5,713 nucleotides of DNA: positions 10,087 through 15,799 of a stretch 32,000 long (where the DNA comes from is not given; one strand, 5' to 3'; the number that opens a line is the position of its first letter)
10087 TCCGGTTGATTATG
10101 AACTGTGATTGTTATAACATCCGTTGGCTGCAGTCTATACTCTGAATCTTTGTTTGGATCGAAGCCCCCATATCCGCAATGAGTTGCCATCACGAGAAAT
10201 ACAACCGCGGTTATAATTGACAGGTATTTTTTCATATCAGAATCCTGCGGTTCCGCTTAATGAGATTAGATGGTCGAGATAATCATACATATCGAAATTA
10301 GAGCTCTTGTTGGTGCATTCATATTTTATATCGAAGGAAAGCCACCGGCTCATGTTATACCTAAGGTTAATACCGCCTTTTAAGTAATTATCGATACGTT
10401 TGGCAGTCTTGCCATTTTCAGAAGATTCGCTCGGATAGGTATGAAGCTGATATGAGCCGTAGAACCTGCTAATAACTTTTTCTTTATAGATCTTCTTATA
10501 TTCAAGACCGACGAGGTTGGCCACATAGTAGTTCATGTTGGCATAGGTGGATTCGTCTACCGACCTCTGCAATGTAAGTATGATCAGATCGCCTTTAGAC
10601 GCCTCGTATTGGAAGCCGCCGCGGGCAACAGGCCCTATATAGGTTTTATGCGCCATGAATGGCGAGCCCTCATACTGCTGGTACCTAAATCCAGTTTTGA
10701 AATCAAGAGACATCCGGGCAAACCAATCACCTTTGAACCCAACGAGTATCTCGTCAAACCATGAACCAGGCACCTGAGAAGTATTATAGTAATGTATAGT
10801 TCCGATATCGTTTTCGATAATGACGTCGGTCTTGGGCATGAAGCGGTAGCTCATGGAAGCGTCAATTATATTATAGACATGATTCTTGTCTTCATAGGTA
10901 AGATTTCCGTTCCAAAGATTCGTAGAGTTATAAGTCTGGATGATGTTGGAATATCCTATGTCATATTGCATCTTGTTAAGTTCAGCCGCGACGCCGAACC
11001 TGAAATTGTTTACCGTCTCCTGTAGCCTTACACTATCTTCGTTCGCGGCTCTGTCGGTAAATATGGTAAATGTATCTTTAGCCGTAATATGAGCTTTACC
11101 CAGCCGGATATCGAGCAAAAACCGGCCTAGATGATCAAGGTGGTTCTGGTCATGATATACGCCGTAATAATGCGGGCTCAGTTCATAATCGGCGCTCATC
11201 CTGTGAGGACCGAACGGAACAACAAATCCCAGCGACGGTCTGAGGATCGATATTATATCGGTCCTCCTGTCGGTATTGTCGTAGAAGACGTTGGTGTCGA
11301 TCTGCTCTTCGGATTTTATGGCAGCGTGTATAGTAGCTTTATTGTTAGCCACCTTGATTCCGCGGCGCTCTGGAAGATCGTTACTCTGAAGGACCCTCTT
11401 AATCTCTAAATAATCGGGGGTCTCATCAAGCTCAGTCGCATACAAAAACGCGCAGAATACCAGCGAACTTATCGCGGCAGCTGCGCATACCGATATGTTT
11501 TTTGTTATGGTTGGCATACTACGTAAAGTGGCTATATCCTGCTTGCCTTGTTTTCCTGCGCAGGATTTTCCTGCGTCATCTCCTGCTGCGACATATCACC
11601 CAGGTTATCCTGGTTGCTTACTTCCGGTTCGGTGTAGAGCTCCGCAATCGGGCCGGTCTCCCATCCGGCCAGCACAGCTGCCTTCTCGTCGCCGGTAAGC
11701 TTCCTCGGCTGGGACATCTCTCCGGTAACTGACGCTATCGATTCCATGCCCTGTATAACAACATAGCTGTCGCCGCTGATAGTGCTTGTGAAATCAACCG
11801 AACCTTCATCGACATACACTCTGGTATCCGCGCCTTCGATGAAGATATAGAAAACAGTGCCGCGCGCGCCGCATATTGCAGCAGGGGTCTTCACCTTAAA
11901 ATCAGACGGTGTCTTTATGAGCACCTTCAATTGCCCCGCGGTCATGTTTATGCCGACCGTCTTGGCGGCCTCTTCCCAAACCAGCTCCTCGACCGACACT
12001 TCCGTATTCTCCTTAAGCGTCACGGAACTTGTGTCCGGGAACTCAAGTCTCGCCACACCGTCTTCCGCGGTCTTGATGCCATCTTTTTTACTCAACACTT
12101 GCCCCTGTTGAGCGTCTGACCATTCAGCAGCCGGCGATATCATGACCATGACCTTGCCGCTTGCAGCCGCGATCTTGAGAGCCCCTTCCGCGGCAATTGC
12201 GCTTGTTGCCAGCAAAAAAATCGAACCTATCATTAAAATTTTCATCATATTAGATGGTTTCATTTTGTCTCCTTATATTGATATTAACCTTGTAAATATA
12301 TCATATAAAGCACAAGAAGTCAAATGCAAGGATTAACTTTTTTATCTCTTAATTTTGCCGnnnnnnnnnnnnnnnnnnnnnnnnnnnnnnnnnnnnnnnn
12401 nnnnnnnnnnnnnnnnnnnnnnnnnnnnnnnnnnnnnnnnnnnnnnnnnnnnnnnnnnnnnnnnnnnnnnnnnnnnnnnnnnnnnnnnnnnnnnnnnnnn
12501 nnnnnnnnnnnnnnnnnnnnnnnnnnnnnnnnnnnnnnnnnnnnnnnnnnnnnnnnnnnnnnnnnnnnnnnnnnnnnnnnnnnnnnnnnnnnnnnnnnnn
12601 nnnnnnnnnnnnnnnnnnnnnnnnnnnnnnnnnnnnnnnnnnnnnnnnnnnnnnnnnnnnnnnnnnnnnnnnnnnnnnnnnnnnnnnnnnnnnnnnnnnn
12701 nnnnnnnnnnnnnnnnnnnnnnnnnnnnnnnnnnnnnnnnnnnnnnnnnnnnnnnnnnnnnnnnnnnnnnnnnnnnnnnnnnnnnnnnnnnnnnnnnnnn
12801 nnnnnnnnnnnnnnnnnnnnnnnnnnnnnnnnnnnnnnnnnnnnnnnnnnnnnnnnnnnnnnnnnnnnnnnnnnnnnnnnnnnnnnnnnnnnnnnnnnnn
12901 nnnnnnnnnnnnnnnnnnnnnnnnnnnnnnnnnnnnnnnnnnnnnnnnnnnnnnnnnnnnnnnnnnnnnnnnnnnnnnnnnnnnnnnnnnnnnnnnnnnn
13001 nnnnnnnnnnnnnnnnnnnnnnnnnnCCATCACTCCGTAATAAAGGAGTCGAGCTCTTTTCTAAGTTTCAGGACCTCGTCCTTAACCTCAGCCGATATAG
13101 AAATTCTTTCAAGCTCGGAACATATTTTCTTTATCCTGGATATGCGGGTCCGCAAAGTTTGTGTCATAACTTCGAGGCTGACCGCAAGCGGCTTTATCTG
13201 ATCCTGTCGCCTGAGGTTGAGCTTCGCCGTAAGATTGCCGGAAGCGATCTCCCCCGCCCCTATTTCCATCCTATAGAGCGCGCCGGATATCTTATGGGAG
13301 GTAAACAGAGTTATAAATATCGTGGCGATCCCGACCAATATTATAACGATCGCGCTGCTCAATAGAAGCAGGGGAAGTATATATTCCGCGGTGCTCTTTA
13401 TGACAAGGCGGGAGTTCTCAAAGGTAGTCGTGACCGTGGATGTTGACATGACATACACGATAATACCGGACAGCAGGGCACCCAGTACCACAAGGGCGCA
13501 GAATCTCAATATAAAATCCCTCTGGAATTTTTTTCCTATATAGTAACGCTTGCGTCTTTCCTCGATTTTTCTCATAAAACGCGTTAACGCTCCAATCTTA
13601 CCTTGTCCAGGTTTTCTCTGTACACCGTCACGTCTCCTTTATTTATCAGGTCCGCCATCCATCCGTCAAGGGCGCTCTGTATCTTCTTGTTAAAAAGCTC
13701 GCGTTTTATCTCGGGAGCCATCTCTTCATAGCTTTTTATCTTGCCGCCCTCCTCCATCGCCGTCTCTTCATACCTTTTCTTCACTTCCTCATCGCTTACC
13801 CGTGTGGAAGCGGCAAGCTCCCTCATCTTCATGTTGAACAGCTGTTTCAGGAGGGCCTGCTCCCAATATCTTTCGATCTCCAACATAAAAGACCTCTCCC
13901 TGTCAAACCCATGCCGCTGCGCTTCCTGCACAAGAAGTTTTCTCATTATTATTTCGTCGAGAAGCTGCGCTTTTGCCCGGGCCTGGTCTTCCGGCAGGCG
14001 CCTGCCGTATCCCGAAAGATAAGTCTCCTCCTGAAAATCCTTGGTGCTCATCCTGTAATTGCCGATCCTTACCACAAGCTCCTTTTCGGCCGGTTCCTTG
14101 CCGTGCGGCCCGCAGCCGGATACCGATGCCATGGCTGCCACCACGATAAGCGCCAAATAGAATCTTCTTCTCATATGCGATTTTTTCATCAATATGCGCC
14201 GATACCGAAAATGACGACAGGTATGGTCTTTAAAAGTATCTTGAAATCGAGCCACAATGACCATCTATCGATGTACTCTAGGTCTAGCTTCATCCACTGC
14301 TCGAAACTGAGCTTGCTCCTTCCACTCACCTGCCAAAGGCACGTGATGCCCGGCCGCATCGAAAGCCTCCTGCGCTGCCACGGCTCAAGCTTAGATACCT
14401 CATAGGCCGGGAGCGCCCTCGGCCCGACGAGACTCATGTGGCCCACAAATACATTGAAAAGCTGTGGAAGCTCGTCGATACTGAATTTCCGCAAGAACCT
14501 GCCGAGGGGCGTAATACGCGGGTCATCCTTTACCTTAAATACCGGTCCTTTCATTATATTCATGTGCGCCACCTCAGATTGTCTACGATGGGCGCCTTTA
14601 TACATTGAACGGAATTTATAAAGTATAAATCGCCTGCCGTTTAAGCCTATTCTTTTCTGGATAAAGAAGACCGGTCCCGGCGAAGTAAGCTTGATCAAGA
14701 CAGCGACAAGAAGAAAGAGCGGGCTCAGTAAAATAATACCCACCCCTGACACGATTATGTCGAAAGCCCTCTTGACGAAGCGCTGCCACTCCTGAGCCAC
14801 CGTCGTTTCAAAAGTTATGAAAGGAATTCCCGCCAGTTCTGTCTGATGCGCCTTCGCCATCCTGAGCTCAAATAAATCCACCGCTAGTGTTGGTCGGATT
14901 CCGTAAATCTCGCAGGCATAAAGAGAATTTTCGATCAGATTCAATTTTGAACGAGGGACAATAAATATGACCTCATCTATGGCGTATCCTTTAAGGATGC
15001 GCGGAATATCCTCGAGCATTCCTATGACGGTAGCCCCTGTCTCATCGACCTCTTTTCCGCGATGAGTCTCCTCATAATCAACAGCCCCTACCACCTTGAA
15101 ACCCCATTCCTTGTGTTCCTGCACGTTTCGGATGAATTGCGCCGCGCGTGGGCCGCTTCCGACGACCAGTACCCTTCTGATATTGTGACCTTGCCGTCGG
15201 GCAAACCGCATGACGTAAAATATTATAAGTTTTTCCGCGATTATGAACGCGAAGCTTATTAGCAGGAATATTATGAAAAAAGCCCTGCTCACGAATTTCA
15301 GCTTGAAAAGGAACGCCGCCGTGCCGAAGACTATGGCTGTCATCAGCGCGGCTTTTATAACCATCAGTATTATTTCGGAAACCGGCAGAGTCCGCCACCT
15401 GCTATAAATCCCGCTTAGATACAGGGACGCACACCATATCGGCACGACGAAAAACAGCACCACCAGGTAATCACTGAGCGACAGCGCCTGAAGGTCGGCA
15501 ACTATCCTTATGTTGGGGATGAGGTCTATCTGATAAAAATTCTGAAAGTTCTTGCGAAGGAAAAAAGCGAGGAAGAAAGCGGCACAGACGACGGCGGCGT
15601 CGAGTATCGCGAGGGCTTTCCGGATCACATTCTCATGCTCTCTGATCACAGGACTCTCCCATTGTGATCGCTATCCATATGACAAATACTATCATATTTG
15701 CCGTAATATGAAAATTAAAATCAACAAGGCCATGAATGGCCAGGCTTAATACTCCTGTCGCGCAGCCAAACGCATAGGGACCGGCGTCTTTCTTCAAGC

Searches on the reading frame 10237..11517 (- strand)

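Call 34: search_protein_families(library=pfam, proteins=[window:10237-11517:-], max_evalue=0.001)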
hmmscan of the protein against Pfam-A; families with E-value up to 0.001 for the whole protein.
window:10237-11517:- (426 aa): 1 family
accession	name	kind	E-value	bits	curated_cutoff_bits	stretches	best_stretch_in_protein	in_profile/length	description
PF10082.15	BBP2_2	-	4.3e-17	62.5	23.7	1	62-421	14-373/378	Putative beta-barrel porin 2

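Call 92: search_protein_families(library=ncbifam, proteins=[window:10237-11517:-], max_evalue=0.001)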
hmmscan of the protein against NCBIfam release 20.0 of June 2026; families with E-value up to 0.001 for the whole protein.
window:10237-11517:- (426 aa): 1 family
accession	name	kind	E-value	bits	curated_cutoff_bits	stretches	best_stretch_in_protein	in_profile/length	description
TIGR03014.2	EpsL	equivalog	1e-06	28.1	275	1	57-426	12-385/385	XrtB/PEP-CTERM-associated polysaccharide biosynthesis outer membrane protein EpsL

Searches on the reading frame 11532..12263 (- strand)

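Call 34: search_protein_families(library=pfam, proteins=[window:11532-12263:-], max_evalue=0.001)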
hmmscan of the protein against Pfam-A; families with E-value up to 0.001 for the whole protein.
window:11532-12263:- (243 aa): 1 family
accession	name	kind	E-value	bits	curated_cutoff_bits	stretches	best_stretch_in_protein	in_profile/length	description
PF04773.18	FecR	-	3.5e-14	53.5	24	1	63-156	3-96/97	FecR protein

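Call 92: search_protein_families(library=ncbifam, proteins=[window:11532-12263:-], max_evalue=0.001)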
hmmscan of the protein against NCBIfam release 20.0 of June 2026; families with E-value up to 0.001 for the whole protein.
window:11532-12263:- (243 aa): 3 families
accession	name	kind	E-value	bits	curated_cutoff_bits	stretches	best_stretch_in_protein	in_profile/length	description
NF047849.1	Lsa33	exception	8.2e-14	51.5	420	1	31-195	32-200/310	surface adhesin Lsa33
NF033165.1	lipo_LipL45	exception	2.5e-08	33.4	350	1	50-160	60-175/391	lipoprotein LipL45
NF033682.1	retention_LapA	subfamily_domain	0.00074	19.7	50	1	32-99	7-69/145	retention module-containing protein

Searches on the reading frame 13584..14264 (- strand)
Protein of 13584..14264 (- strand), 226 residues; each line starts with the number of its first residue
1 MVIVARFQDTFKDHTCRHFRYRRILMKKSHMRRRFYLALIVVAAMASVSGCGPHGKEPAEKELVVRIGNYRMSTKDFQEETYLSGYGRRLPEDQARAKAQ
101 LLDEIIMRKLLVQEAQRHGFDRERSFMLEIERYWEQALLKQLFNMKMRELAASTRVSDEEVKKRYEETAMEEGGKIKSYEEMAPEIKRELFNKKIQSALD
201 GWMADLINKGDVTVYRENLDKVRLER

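Call 34: search_protein_families(library=pfam, proteins=[window:13584-14264:-], max_evalue=0.001)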
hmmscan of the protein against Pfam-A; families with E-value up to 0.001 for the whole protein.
window:13584-14264:- (226 aa): 2 families
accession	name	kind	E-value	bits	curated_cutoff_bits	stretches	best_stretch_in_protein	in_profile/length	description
PF13624.11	SurA_N_3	-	1.1e-06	29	27.2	1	35-121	16-107/162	SurA-like N-terminal domain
PF13623.11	SurA_N_2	-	0.00036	20.9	28.5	0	60-124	39-112/145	SurA-like N-terminal domain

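Call 92: search_protein_families(library=ncbifam, proteins=[window:13584-14264:-], max_evalue=0.001)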
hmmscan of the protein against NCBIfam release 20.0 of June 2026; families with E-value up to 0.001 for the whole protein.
window:13584-14264:- (226 aa): 1 family
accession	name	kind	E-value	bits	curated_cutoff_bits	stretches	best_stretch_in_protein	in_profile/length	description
TIGR02925.1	cis_trans_EpsD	equivalog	0.00046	19.9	108.9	1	92-182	56-144/232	EpsD family peptidyl-prolyl cis-trans isomerase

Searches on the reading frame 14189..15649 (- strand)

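Call 34: search_protein_families(library=pfam, proteins=[window:14189-15649:-], max_evalue=0.001)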
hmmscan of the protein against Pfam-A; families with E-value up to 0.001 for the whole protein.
window:14189-15649:- (486 aa): 2 families
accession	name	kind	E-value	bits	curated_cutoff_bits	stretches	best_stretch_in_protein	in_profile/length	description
PF02397.22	Bac_transf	-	6.2e-69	231.6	27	1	293-480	1-178/179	Bacterial sugar transferase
PF13727.12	CoA_binding_3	-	4.2e-25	89.2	25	1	79-236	3-154/175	CoA-binding domain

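Call 92: search_protein_families(library=ncbifam, proteins=[window:14189-15649:-], max_evalue=0.001)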
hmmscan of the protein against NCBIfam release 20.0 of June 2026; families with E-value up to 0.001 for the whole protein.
window:14189-15649:- (486 aa): 12 families
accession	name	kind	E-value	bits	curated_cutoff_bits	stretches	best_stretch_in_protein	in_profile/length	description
TIGR03025.1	EPS_sugtrans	subfamily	4.3e-129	431.6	295.55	1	23-486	9-445/445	exopolysaccharide biosynthesis polyprenyl glycosylphosphotransferase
TIGR03023.1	WcaJ_sugtrans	equivalog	3.7e-111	372.6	410.75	1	16-486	2-453/453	undecaprenyl-phosphate glucose phosphotransferase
NF041877.1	EPS_EpsZ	equivalog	1.8e-97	326.8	800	1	91-485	73-458/459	exopolysaccharide biosynthesis polyisoprenyl-phosphate hexose-1-phosphate transferase EpsZ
TIGR03022.1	WbaP_sugtrans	subfamily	1.1e-92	311.7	403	1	13-486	1-456/456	undecaprenyl-phosphate galactose phosphotransferase WbaP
TIGR03013.1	EpsB_2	subfamily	7.2e-65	219.8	393.35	1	58-485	37-442/443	TIGR03013 family XrtA/PEP-CTERM system glycosyltransferase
NF052601.1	undeca_RfbP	equivalog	3.2e-62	210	330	1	283-482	35-238/244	undecaprenyl-phosphate galactose phosphotransferase family protein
NF007518.0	PRK10124.1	equivalog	7.1e-57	193.2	684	1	48-476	34-454/464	undecaprenyl-phosphate glucose phosphotransferase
NF050817.1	PolSacchBiosHfsE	equivalog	8.8e-51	173.1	750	1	59-479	45-459/467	polysaccharide biosynthesis protein HfsE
NF011751.0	PRK15204.1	equivalog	2.6e-46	158.2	907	1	93-486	82-476/476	undecaprenyl-phosphate galactose phosphotransferase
NF045514.1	glycotran_HepC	equivalog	6.2e-26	91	140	1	285-417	109-216/220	heterocyst development glycosyltransferase HepC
NF003990.0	PRK05472.1-4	equivalog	0.00016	21.3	233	1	159-259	86-182/214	redox-sensing transcriptional repressor Rex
NF003995.0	PRK05472.2-4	subfamily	0.00046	19.8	126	1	158-251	84-173/213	redox-sensing transcriptional repressor Rex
